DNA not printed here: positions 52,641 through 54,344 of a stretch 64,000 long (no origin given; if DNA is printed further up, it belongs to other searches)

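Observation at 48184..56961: Tandemly duplicated module: secreted Thr-type sulfatase-fold enzyme + accessory protein + GT-C membrane protein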

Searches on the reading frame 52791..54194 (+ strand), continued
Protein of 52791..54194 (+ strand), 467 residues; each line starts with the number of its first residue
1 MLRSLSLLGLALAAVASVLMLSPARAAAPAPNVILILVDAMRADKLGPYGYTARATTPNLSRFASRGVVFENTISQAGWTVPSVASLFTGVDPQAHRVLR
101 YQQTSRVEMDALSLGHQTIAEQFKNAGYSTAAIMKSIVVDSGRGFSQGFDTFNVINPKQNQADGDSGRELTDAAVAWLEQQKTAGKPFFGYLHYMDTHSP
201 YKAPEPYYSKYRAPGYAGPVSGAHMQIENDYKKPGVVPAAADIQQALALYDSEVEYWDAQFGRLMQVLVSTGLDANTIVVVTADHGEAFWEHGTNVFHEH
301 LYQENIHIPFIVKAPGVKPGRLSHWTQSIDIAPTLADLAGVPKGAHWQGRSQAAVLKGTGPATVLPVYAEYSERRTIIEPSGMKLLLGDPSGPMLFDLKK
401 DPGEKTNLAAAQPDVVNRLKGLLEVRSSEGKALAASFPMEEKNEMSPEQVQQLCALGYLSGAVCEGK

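Call 55: search_protein_families(library=pfam, proteins=[L024:4128-6932:+, L034:16479-19301:-, L085:8970-9830:+, L055:13314-16307:+, L001:11425-12507:+, L005:11362-12369:+, L005:12385-14610:-, L097:9970-11280:+], max_evalue=0.01)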
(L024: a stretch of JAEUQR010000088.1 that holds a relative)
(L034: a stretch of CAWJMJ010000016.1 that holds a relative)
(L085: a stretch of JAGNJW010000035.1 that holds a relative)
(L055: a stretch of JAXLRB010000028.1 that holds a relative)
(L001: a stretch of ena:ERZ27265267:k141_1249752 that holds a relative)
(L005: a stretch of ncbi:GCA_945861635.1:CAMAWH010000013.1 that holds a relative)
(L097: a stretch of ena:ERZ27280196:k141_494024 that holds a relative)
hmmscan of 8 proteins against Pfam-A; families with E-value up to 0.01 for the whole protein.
L024:4128-6932:+ (935 aa): 1 family
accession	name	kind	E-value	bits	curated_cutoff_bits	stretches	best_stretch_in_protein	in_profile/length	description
PF01663.27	Phosphodiest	-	4.7e-28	99.2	23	2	315-392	2-78/342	Type I phosphodiesterase / nucleotide pyrophosphatase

L034:16479-19301:- (941 aa): 8 families
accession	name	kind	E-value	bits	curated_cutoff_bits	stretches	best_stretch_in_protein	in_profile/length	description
PF25183.1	OMP_b-brl_4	-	1e-26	94.1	30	2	350-829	151-680/838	Outer membrane beta barrel domain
PF13620.12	CarboxypepD_reg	-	2e-20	73.3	32.3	1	64-143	2-81/82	Carboxypeptidase regulatory-like domain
PF13715.12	CarbopepD_reg_2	-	6.2e-08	33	32.2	1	64-149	1-82/88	CarboxypepD_reg-like domain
PF17210.9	SdrD_B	-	3.3e-06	27.7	29.7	1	70-147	18-91/112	SdrD B-like domain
PF07715.20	Plug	-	3.1e-05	24.9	23.9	1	169-261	9-103/107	TonB-dependent Receptor Plug Domain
PF17802.7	SpaA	-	0.0002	21.9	23.1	1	69-124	8-68/91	Prealbumin-like fold domain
PF16640.11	Big_3_5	-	0.0059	17.6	35.5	1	63-125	15-79/88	Bacterial Ig-like domain (group 3)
PF02369.22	Big_1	-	0.0081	16.7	34.9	1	63-126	20-88/93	Bacterial Ig-like domain (group 1)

L085:8970-9830:+ (287 aa): 0 families

L055:13314-16307:+ (998 aa): 11 families
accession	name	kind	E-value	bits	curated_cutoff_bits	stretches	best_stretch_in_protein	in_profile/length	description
PF07719.23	TPR_2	-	3.7e-11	42.7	27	0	762-793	3-34/34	Tetratricopeptide repeat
PF13414.12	TPR_11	-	2.7e-08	33.8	26.8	1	744-771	12-39/42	TPR repeat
PF14559.12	TPR_19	-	8.4e-07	29.7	25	1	750-798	15-63/68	Tetratricopeptide repeat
PF13428.12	TPR_14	-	2.7e-06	27.9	23.5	1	875-916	3-44/44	Tetratricopeptide repeat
PF13431.12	TPR_17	-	4.6e-06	26.9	24.4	0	748-779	1-32/34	Tetratricopeptide repeat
PF13371.12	TPR_9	-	1e-05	25.9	35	2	815-878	5-67/73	Tetratricopeptide repeat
PF13432.12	TPR_16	-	2.4e-05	25.1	32.7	2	810-867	2-59/65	Tetratricopeptide repeat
PF11846.14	Wzy_C_2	-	0.00032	21.2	28.5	1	851-912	124-185/191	Virulence factor membrane-bound polymerase, C-terminal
PF13181.12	TPR_8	-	0.0018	18.8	25.7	0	762-792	3-33/34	Tetratricopeptide repeat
PF13174.12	TPR_6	-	0.0066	17.5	26.3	0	762-792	2-32/33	Tetratricopeptide repeat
PF24575.1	TPR_Slam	-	0.0067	17.3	35.2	0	810-855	52-97/104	Surface lipoprotein assembly modifier, N-terminal TPR repeats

L001:11425-12507:+ (360 aa): 0 families

L005:11362-12369:+ (335 aa): 0 families

L005:12385-14610:- (741 aa): 0 families

L097:9970-11280:+ (436 aa): 0 families

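Call 71: find_encoding_contigs(protein=P0048, flank=10000, max_places=2)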
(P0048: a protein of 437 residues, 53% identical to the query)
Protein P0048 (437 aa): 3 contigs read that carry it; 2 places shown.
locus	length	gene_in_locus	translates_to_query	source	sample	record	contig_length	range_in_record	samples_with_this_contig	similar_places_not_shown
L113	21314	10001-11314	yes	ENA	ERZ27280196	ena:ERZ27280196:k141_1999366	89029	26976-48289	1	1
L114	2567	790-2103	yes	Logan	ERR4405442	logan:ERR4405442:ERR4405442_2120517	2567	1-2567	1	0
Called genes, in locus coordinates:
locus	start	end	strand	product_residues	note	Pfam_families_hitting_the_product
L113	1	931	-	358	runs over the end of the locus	PF01546:Peptidase_M20, PF07687:M20_dimer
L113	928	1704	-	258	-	PF14805:THDPS_N_2, PF25087:GMPPB_C (faint), PF00132:Hexapep (weak), PF14602:Hexapep_2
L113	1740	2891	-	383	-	PF00155:Aminotran_1_2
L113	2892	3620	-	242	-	-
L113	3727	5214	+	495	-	PF08309:LVIVD (faint), PF13205:Big_5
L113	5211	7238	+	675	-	PF18911:PKD_4 (weak), PF00801:PKD, PF03150:CCP_MauG (faint)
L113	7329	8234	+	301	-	PF19420:DDAH_eukar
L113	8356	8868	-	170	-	PF01814:Hemerythrin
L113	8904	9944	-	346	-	PF03966:Trm112p, PF13489:Methyltransf_23, PF13847:Methyltransf_31, PF08241:Methyltransf_11, PF08242:Methyltransf_12, PF13649:Methyltransf_25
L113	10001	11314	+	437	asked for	PF00884:Sulfatase, PF01663:Phosphodiest (weak), PF16347:SGSH_C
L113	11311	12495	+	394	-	-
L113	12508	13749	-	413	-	PF00211:Guanylate_cyc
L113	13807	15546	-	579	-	-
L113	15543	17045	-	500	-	PF13472:Lipase_GDSL_2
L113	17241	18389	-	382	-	PF02771:Acyl-CoA_dh_N, PF02770:Acyl-CoA_dh_M, PF00441:Acyl-CoA_dh_1, PF08028:Acyl-CoA_dh_2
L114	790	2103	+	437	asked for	PF00884:Sulfatase, PF01663:Phosphodiest (weak), PF16347:SGSH_C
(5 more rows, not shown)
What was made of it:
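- The same is true of P0048 from the S1-side clade (call 71).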

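Call 80: search_protein_families(library=pfam, proteins=[L005:12385-14610:-, L055:14400-16307:+], max_evalue=1)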
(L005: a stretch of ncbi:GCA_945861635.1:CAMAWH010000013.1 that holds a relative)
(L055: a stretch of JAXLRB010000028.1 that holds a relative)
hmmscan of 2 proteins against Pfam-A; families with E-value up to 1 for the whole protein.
L005:12385-14610:- (741 aa): 0 families

L055:14400-16307:+ (636 aa): 15 families
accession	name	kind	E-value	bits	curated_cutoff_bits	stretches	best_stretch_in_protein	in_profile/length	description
PF07719.23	TPR_2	-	2e-12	46.6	27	1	400-431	3-34/34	Tetratricopeptide repeat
PF13414.12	TPR_11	-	4.8e-09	36.2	26.8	2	382-409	12-39/42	TPR repeat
PF14559.12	TPR_19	-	1.2e-07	32.4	25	3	388-436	15-63/68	Tetratricopeptide repeat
PF13428.12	TPR_14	-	7.7e-07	29.6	23.5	2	513-554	3-44/44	Tetratricopeptide repeat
PF13431.12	TPR_17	-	2e-06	28.1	24.4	1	386-417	1-32/34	Tetratricopeptide repeat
PF13371.12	TPR_9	-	2.8e-06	27.7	35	2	453-516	5-67/73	Tetratricopeptide repeat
PF13432.12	TPR_16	-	7.4e-06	26.8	32.7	2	448-505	2-59/65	Tetratricopeptide repeat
PF11846.14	Wzy_C_2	-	0.00018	22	28.5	1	489-550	124-185/191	Virulence factor membrane-bound polymerase, C-terminal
PF13181.12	TPR_8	-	0.00026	21.4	25.7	0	400-430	3-33/34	Tetratricopeptide repeat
PF13174.12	TPR_6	-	0.00066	20.6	26.3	1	400-430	2-32/33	Tetratricopeptide repeat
PF24575.1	TPR_Slam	-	0.0015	19.4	35.2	1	448-493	52-97/104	Surface lipoprotein assembly modifier, N-terminal TPR repeats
PF00515.34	TPR_1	-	0.0044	17.2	27.8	0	400-431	3-34/34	Tetratricopeptide repeat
PF12895.13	ANAPC3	-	0.031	15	27.2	0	382-435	7-59/82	Anaphase-promoting complex, cyclosome, subunit 3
PF14561.12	TPR_20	-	0.031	15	25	1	388-437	12-63/90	Tetratricopeptide repeat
PF20308.4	TPR-S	-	0.18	12.9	27.6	0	568-612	4-45/102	Tetratricopeptide Repeats-Sensor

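Call 81: search_protein_families(library=ncbifam, proteins=[L005:12385-14610:-, L055:14400-16307:+], max_evalue=1)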
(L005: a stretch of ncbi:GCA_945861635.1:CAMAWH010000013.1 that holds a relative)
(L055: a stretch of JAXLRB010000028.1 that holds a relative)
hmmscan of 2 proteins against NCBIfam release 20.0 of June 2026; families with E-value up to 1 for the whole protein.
L005:12385-14610:- (741 aa): 2 families
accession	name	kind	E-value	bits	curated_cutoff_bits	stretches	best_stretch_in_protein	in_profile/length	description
NF002668.0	PRK02382.1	equivalog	0.19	10.4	452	1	381-435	67-123/436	dihydroorotase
NF052345.1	S_layer_anammox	exception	0.31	8.3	1400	1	589-620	115-146/1596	Kustd1514 family S-layer glycoprotein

L055:14400-16307:+ (636 aa): 13 families
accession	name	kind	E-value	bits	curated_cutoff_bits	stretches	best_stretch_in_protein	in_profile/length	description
NF040959.1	MamA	equivalog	1.5e-11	44.1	200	3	456-506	84-134/204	magnetosome protein MamA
TIGR02917.1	PEP_TPR_lipo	equivalog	6.1e-11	40.9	312.2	2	449-617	709-869/899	XrtA/PEP-CTERM system TPR-repeat protein PrsT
NF007468.0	PRK10049.1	equivalog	1e-10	40.5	1043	2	363-436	103-173/817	poly-beta-1,6 N-acetyl-D-glucosamine export porin PgaA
TIGR03939.1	PGA_TPR_OMP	equivalog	1.2e-09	37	366.65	2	457-567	100-210/800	poly-beta-1,6 N-acetyl-D-glucosamine export porin PgaA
NF033762.1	social_mot_Tgl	equivalog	0.00035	20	225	1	373-546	39-205/252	social motility TPR repeat lipoprotein Tgl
TIGR02521.1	type_IV_pilW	equivalog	0.00058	19.5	154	1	477-621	31-171/234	type IV pilus biogenesis/stability protein PilW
NF052400.1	M48_BAM_BepA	equivalog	0.0011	17.8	570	1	383-470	360-446/483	beta-barrel assembly-enhancing protease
NF008755.0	PRK11788.1-3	equivalog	0.017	14.5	430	1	458-544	195-282/388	lipopolysaccharide assembly protein LapB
NF047371.1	FlcA_CTERM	equivalog_domain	0.082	11.3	300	0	449-526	444-522/646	periplasmic flagellar collar protein FlcA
NF033920.0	C39_PA2778_fam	equivalog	0.1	12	150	0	457-541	170-254/255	PA2778 family cysteine peptidase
NF007302.0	PRK09782.1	equivalog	0.36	8.7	1223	1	457-552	593-687/990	phage receptor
NF047558.1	TPR_END_plus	domain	0.46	10.5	32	0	400-430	1-31/56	TPR end-of-group domain-containing protein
NF008520.0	PRK11447.1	equivalog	0.77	7.4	858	1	482-546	274-338/1157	cellulose synthase complex outer membrane protein BcsC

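Call 85: search_protein_families(library=ncbifam, proteins=[L011:231-2972:+, L011:3040-5115:+, L010:1379-3406:+, L010:82-1497:+], max_evalue=0.01)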
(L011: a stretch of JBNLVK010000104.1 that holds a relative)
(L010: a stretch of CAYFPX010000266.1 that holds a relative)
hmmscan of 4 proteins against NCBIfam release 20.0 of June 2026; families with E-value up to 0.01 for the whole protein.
L011:231-2972:+ (913 aa): 18 families
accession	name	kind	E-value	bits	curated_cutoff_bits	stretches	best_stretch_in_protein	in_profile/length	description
NF010322.0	PRK13759.1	equivalog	1.1e-45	156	481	2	490-586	5-102/486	arylsulfatase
TIGR03417.1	chol_sulfatase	equivalog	7.6e-39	133.9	433.45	2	661-910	219-465/500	choline-sulfatase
NF045661.1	HdlasePehA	equivalog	3.3e-33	115.1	900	2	491-585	2-96/506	phosphoric/sulfuric ester hydrolase PehA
NF052527.1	Mn_arylsulf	exception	6e-19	68.3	850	2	491-589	1-101/479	manganese-dependent arylsulfatase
NF041481.1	beta_arabfuran_tase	equivalog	3.3e-08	32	1050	1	36-256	28-277/633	terminal beta-(1->2)-arabinofuranosyltransferase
NF038282.1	LapC_YejM_PbgA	exception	1.5e-07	30.1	825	1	694-782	413-498/584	LPS biosynthesis-modulating metalloenzyme YejM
NF007933.0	PRK10649.1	subfamily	2e-07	30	404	1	486-734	230-466/577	phosphoethanolamine transferase CptA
NF038075.1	fam_STM4013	hypoth_equivalog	5.2e-07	29.4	250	0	493-562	9-76/261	STM4013/SEN3800 family hydrolase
NF047438.1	polymyxin_MCR12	exception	5.2e-05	21.8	1200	0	690-742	418-470/548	MCR-12 family phosphoethanolamine--lipid A transferase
NF012179.0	CptA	domain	0.00016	20.5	900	1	489-735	221-455/556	phosphoethanolamine transferase CptA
NF028537.1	P_eth_NH2_trans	domain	0.00064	18.3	500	0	694-739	412-457/527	phosphoethanolamine--lipid A transferase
NF053859.1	polymyxin_MCR13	exception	0.0011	18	1250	1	691-743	412-464/541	MCR-13 family phosphoethanolamine--lipid A transferase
NF007160.0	PRK09598.1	equivalog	0.0014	17.1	561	0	494-549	226-282/523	phosphoethanolamine--lipid A transferase EptA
NF033408.5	polymyxin_MCR3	exception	0.0056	15.3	1225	0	683-743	407-464/540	MCR-3 family phosphoethanolamine--lipid A transferase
NF033671.1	polymyxin_MCR7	exception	0.0065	15.1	1250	0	681-742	403-461/539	MCR-7 family phosphoethanolamine--lipid A transferase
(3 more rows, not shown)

L011:3040-5115:+ (691 aa): 0 families

L010:1379-3406:+ (675 aa): 0 families

L010:82-1497:+ (471 aa): 16 families
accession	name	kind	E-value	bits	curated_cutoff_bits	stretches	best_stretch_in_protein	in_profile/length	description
NF010322.0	PRK13759.1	equivalog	1.7e-29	102.7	481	2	178-424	186-440/486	arylsulfatase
TIGR03417.1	chol_sulfatase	equivalog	4e-25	88.7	433.45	2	228-432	232-430/500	choline-sulfatase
NF045661.1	HdlasePehA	equivalog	3.3e-19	68.9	900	2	240-322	273-354/506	phosphoric/sulfuric ester hydrolase PehA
NF052527.1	Mn_arylsulf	exception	8e-13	48.1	850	2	178-422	184-433/479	manganese-dependent arylsulfatase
NF038282.1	LapC_YejM_PbgA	exception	1.4e-08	33.6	825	1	249-338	412-498/584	LPS biosynthesis-modulating metalloenzyme YejM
NF028537.1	P_eth_NH2_trans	domain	1.2e-07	30.7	500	1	249-311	411-476/527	phosphoethanolamine--lipid A transferase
NF047438.1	polymyxin_MCR12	exception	3.9e-06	25.5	1200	1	244-313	416-488/548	MCR-12 family phosphoethanolamine--lipid A transferase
NF033670.1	polymyxin_MCR6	exception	4.2e-05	22.5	1235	0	42-105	229-292/538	MCR-6 family phosphoethanolamine--lipid A transferase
NF033463.1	polymyxin_MCR5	exception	0.00011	21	1250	0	44-104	236-294/547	MCR-5 family phosphoethanolamine--lipid A transferase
NF000465.1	polymyxin_MCR1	exception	0.00017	20.6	1100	0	46-107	236-296/541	MCR-1 family phosphoethanolamine--lipid A transferase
NF012159.0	polymyxin_MCR2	exception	0.0003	19.7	1200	0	46-106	234-293/538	MCR-2 family phosphoethanolamine--lipid A transferase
NF007160.0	PRK09598.1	equivalog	0.00077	17.9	561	1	249-315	404-471/523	phosphoethanolamine--lipid A transferase EptA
NF038075.1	fam_STM4013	hypoth_equivalog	0.00082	18.9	250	0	48-113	8-72/261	STM4013/SEN3800 family hydrolase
NF008619.0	PRK11598.1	equivalog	0.0012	17.4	660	0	246-312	416-485/546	phosphoethanolamine transferase EptA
NF033836.1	polymyxin_MCR9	exception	0.0019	16.9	1240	1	247-317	412-486/539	MCR-9 family phosphoethanolamine--lipid A transferase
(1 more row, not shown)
